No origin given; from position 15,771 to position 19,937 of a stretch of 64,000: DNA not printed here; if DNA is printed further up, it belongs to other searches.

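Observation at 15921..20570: Two-gene SF1 helicase plus winged-helix module: candidate Mokosh-related defence system lacking kinase and PLD nuclease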

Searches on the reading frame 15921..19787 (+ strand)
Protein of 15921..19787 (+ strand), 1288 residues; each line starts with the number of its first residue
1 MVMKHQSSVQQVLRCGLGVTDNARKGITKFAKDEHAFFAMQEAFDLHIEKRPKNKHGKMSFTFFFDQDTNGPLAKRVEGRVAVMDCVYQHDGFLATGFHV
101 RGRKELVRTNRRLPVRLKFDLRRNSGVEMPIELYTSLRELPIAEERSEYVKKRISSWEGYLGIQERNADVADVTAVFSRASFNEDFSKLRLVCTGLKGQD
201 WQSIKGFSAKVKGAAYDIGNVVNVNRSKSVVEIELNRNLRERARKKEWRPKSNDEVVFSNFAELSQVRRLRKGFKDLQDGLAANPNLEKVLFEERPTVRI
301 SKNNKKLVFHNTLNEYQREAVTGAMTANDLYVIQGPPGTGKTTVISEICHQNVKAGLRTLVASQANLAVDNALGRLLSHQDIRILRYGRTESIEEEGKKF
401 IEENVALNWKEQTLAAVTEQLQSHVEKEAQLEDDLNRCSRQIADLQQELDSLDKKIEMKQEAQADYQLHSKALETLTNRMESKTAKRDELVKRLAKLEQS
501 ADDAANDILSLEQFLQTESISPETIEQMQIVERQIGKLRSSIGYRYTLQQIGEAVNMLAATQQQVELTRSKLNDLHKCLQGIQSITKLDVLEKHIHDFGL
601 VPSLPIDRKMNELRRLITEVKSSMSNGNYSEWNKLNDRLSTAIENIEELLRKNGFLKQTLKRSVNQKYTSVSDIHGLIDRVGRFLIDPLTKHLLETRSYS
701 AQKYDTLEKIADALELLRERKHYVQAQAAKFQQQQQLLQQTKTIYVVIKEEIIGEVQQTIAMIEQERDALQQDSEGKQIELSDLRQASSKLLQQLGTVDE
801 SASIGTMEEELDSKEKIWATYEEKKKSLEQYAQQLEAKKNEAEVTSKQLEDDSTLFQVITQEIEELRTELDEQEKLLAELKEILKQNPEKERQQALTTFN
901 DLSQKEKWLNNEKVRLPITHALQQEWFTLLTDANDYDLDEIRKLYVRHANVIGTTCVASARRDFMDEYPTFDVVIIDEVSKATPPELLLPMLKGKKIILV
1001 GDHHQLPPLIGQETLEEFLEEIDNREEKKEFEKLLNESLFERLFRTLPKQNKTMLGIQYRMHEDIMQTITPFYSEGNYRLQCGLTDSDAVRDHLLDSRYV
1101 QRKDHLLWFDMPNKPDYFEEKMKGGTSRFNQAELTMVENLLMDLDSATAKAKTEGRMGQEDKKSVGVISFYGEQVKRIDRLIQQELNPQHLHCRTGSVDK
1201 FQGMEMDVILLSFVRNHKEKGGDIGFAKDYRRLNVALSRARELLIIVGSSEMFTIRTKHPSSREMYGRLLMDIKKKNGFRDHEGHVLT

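Call 8: search_protein_families(library=pfam, proteins=[window:15921-19787:+], max_evalue=0.1)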
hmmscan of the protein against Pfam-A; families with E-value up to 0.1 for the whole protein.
window:15921-19787:+ (1288 aa): 19 families
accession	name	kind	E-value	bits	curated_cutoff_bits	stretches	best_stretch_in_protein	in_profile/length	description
PF13087.12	AAA_12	-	7.6e-45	153.3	27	1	1035-1250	1-194/195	AAA domain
PF13086.12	AAA_11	-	6.2e-39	134.8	27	2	313-516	2-186/257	AAA domain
PF13245.12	AAA_19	-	5.9e-12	46.4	25.1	2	317-371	1-56/134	AAA domain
PF13604.12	AAA_30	-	2.6e-10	40.8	27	2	312-371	1-61/191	AAA domain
PF01443.25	Viral_helicase1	-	2.1e-08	34.7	21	1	969-1030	58-123/228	Viral superfamily 1 RNA helicase core domain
PF13191.12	AAA_16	-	0.00013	22.9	32.6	1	329-444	25-129/167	AAA ATPase domain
PF00910.28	RNA_helicase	-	0.0034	18.3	21.5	0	332-352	2-22/105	RNA helicase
PF02562.22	PhoH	-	0.0041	17.1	27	0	316-375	8-67/205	PhoH-like protein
PF25199.1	nSTAND_NTPase5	-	0.0048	17.2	34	1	327-371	40-85/145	Novel STAND NTPase 5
PF02492.25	cobW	-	0.0081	16.2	20.7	1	331-372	3-45/180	CobW/HypB/UreG, nucleotide-binding domain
PF20720.3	nSTAND3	-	0.019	15.1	27.2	1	325-362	14-51/155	Novel STAND NTPase 3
PF00004.35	AAA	-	0.02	15.8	21.2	1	333-354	3-23/131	ATPase family associated with various cellular activities (AAA)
PF13481.12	AAA_25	-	0.025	14.7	27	0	315-351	20-56/195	AAA domain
PF13479.12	AAA_24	-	0.031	14.6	27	0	331-348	5-22/195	AAA domain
PF13538.12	UvrD_C_2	-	0.036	14.4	27.4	0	1196-1247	5-52/52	UvrD-like helicase C-terminal domain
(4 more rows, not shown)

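Call 9: search_protein_families(library=padloc, proteins=[window:15921-19787:+], max_evalue=0.1)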
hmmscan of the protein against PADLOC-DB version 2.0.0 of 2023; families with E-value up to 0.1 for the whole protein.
window:15921-19787:+ (1288 aa): 9 families
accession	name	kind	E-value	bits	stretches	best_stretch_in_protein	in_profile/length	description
PDLC03920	MkoA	-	1.6e-112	375.7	2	874-1275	703-1099/1112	-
PDLC03921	MkoA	-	5.4e-98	327.3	2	806-1258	1145-1575/1607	-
PDLC03924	MkoC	-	3.2e-37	126.2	3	1122-1272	822-965/1136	-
PDLC05009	PDC-S37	-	1.6e-14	50.7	2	317-1036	298-1003/1550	-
PDLC00551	JetC2|JetC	-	4e-08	29.6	2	394-661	723-983/1365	DUF3584 domain; MukB-like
PDLC04140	mad8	-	6.6e-07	27.1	1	325-508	24-175/314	mads_8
PDLC00550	JetC2|JetC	-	1.6e-06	24.1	2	700-906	737-934/1355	DUF3584 domain; MukB-like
PDLC02895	DpdJ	-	7.8e-06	21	1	1166-1252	372-456/2112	DpdJ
PDLC00553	JetC2|JetC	-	0.00029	16.9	1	402-655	823-1064/1361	DUF3584 domain; MukB-like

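Call 10: search_protein_families(library=ncbifam, proteins=[window:15921-19787:+], max_evalue=0.1)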
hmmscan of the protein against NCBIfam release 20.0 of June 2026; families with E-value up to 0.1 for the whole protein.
window:15921-19787:+ (1288 aa): 13 families
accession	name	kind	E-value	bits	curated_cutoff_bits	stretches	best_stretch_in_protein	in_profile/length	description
TIGR00376.1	TIGR00376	hypoth_equivalog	1e-73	248.9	348.9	2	856-1254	260-615/639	IGHMBP2 family helicase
NF040671.1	PLuB_AAA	exception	1.3e-54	185.1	999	2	946-1252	932-1234/1256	PLuB system helicase-like protein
NF058533.1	antiphage_ProA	equivalog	4.1e-17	61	1500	3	967-1040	1300-1371/1903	anti-phage protein ProA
TIGR01448.2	helicase_RecD2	equivalog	4.5e-09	35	500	2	309-358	313-361/713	SF1B family DNA helicase RecD2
TIGR01447.1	recD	equivalog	1.5e-06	27.1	310.15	2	967-1063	259-358/597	exodeoxyribonuclease V subunit alpha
NF045487.1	ASRP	equivalog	3.3e-06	26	300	1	384-758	114-482/593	archaea-specific SMC-related protein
NF042953.1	Hhe_antiphage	equivalog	5.4e-06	24.1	2000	1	970-1009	1281-1320/1797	DUF4011 domain-containing anti-phage protein Hhe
TIGR02168.1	SMC_prok_B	equivalog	0.00041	18.2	567.35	1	398-580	281-459/1181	chromosome segregation protein SMC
NF005320.0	PRK06851.1-6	equivalog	0.0015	17.5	556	1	325-359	213-247/363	hypothetical protein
TIGR02169.1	SMC_prok_A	equivalog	0.0063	14.2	729.4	1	394-584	706-890/1165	chromosome segregation protein SMC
NF002572.0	PRK02224.1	equivalog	0.014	13.6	1087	0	706-915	214-423/888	DNA double-strand break repair ATPase Rad50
NF040867.1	prot_deacyl_CobB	equivalog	0.056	12.7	320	0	814-869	55-104/242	NAD-dependent protein deacetylase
NF005317.0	PRK06851.1-1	equivalog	0.068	12.4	689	0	326-414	28-117/369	hypothetical protein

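Call 14: find_related_loci(query=window:15921-19787:+, collection=genome_contigs, flank=10000)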
Query window:15921-19787:+ (1288 aa) in genome_contigs; peptide patterns used: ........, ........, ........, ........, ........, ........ (x = any residue, [..] = any of these).
68 stretches matched a pattern; 15 encode a relative of the query (tblastn E <= 1e-3); 15 distinct loci.
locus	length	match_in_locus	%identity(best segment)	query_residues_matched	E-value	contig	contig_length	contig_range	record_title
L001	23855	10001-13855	67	2-1286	0e+0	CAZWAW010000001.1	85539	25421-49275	MAG TPA_asm: uncultured Sporosarcina sp. isolate SRP329715_co1_351 genome assembly, contig: NODE_298_length_85539_cov_15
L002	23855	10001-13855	66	2-1286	0e+0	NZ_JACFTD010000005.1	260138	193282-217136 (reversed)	Sporosarcina sp. BP05 6, whole genome shotgun sequence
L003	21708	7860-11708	66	2-1284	0e+0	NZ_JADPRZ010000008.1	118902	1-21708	Sporosarcina sp. E16_8 E16_8_c_000000000008, whole genome shotgun sequence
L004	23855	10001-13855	66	2-1286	0e+0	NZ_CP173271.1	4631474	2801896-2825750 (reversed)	Sporosarcina sp. ANT_H38 chromosome, complete genome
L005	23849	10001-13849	62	1-1288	0e+0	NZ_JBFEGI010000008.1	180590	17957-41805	Sporosarcina sp. 179-K 3D1 HS NODE_8_length_180590_cov_416.652828, whole genome shotgun sequence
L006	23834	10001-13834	68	6-1283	0e+0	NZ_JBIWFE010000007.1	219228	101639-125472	Sporosarcina sp. NPDC096371 NPDC096371_262_B5.ctg-0007, whole genome shotgun sequence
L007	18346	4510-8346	67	6-1284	0e+0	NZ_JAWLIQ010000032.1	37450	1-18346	Sporosarcina sp. YIM B06819 contig32, whole genome shotgun sequence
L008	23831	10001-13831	65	6-1282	0e+0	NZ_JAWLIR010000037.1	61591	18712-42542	Sporosarcina beigongshangi strain JCM 34409 contig37, whole genome shotgun sequence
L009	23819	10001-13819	58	3-1286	0e+0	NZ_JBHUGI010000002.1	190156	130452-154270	Sporosarcina siberiensis strain CGMCC 1.12516 velvet_auto_105_2, whole genome shotgun sequence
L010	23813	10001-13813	60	5-1283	0e+0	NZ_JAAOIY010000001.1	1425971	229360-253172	Sporosarcina jiandibaonis strain LAM9210 LAM-9210_ctg001, whole genome shotgun sequence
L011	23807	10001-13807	49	12-1283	0e+0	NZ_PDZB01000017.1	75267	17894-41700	Sporosarcina sp. P32b contig-150_16, whole genome shotgun sequence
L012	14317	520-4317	57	10-1284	0e+0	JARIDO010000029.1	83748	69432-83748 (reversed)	MAG: Sporosarcina sp. isolate cluster2_bin.64 k127_256266, whole genome shotgun sequence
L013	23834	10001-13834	68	6-1286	0e+0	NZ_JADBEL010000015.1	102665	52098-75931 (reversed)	Sporosarcina limicola strain DSM 13886 Ga0244518_15, whole genome shotgun sequence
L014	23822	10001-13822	59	3-1287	0e+0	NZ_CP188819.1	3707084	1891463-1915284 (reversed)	Sporosarcina sp. FA9 chromosome, complete genome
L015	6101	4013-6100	50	1-696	0e+0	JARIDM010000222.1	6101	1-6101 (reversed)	MAG: Sporosarcina sp. isolate cluster2_bin.62 k127_993312, whole genome shotgun sequence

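Call 33: search_solved_structures(query=window:15921-19784:+, max_evalue=0.001)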
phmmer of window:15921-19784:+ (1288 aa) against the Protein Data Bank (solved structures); distinct sequences matched with E-value up to 0.001: 24.
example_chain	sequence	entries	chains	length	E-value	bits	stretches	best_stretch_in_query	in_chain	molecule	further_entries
4b3g_A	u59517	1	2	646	1.5e-36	128.9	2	965-1250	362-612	DNA-BINDING PROTEIN SMUBP-2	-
4b3f_X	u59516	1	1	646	1.5e-36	128.9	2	954-1250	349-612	DNA-BINDING PROTEIN SMUBP-2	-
5eaw_A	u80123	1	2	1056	2.4e-30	108.4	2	938-1251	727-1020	DNA replication ATP-dependent helicase/nuclease DNA2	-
5eax_A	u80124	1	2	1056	2.4e-30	108.4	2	938-1251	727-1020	DNA replication ATP-dependent helicase/nuclease DNA2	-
5ean_A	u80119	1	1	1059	2.5e-30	108.4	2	938-1251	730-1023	DNA replication ATP-dependent helicase/nuclease DNA2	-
2xzo_A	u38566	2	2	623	5.1e-28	100.7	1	946-1252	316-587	REGULATOR OF NONSENSE TRANSCRIPTS 1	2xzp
2gjk_A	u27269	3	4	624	5.1e-28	100.7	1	946-1252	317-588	Regulator of nonsense transcripts 1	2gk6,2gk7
6ej5_A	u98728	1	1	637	5.5e-28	100.6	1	946-1252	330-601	Regulator of nonsense transcripts 1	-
2wjv_A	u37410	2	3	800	1.2e-27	99.4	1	946-1252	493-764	REGULATOR OF NONSENSE TRANSCRIPTS 1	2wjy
9qwn_A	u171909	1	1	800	1.3e-27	99.4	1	946-1252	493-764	Isoform 2 of Regulator of nonsense transcripts 1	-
8rd3_A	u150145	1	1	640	1.4e-25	92.6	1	946-1252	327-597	ATP-dependent helicase NAM7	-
2xzl_A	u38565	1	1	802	3.1e-25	91.5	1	947-1252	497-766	ATP-DEPENDENT HELICASE NAM7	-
9qdq_A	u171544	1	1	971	5.9e-25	90.6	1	947-1252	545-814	ATP-dependent helicase NAM7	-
5mzn_A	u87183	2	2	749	9.9e-19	69.9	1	949-1250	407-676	Helicase SEN1,Helicase SEN1 | Helicase SEN1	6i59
8ftm_A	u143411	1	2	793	1.5e-17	66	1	941-1253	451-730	5'-3' RNA helicase-like protein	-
8ram_O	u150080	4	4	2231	1.6e-13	52.7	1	949-1250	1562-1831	Helicase SEN1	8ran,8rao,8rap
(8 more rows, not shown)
